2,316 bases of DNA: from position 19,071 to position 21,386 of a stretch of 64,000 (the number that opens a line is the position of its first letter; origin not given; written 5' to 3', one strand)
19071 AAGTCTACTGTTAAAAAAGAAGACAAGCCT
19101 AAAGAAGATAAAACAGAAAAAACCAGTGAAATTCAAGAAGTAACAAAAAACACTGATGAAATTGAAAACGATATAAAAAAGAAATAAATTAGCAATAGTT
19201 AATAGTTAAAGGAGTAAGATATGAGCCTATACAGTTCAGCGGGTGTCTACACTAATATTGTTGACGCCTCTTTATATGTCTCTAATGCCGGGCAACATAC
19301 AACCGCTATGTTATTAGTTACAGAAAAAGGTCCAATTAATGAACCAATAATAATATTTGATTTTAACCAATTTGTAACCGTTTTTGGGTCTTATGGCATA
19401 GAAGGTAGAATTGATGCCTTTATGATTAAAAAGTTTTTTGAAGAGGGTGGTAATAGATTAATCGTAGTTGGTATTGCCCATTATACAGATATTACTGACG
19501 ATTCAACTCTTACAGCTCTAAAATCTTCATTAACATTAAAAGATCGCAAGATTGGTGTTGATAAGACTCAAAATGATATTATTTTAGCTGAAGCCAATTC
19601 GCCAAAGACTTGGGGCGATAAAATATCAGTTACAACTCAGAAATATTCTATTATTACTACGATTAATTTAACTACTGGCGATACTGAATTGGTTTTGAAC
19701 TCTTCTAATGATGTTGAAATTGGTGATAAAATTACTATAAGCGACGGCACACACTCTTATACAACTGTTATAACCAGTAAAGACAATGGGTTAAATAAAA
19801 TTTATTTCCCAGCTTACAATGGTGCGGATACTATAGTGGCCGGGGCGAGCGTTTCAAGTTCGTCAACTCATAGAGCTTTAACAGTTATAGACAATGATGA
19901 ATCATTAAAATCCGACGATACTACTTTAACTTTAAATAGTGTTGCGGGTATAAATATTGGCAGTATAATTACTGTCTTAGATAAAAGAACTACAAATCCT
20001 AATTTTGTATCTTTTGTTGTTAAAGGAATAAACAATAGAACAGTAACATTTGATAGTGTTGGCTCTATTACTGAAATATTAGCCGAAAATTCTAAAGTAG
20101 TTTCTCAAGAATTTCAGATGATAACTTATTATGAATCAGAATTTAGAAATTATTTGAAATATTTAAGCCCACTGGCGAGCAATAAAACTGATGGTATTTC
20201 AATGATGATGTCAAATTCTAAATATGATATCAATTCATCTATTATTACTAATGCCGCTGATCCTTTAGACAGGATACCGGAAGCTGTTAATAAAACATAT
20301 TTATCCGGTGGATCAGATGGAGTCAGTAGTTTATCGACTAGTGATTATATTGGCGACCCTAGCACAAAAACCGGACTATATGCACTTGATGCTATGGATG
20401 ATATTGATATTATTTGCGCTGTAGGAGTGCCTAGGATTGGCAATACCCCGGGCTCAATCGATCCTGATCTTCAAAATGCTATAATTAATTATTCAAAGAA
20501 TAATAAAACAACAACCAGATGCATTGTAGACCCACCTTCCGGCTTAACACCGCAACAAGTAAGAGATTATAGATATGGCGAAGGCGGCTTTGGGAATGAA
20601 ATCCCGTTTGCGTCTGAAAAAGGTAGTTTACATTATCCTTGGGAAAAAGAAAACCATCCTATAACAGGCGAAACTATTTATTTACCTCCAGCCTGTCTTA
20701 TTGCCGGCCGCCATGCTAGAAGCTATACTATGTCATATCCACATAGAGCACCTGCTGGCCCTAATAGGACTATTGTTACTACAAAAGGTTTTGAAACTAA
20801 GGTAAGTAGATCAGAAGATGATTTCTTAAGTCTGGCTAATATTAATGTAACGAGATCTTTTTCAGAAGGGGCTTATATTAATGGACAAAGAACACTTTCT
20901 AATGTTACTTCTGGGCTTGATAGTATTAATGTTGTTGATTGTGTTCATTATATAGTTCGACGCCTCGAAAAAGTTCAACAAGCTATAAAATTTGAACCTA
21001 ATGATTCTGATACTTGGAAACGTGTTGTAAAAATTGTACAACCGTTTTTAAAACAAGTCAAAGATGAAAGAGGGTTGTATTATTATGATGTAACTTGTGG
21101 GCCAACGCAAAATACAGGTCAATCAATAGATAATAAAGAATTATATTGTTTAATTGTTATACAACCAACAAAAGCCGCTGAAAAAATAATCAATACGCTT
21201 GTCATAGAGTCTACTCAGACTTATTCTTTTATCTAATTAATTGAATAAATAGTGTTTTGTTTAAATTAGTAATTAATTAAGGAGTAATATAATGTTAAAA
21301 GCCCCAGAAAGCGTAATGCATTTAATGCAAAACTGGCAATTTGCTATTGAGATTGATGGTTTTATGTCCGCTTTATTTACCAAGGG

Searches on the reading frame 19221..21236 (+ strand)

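Call 12: search_protein_families(library=phrogs, proteins=[window:19221-21236:+], max_evalue=0.001)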
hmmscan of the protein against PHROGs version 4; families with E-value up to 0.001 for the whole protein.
window:19221-21236:+ (671 aa): 4 families
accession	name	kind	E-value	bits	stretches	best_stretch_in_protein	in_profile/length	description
phrog_23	-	tail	6e-42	145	1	1-665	20-465/496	tail sheath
phrog_10581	-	tail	3.5e-26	92.8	1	481-667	716-914/915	tail sheath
phrog_15814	-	unknown function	9.1e-18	64.6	2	357-610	415-666/738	-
phrog_34521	-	tail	3.7e-11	42.7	1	466-665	751-953/962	tail sheath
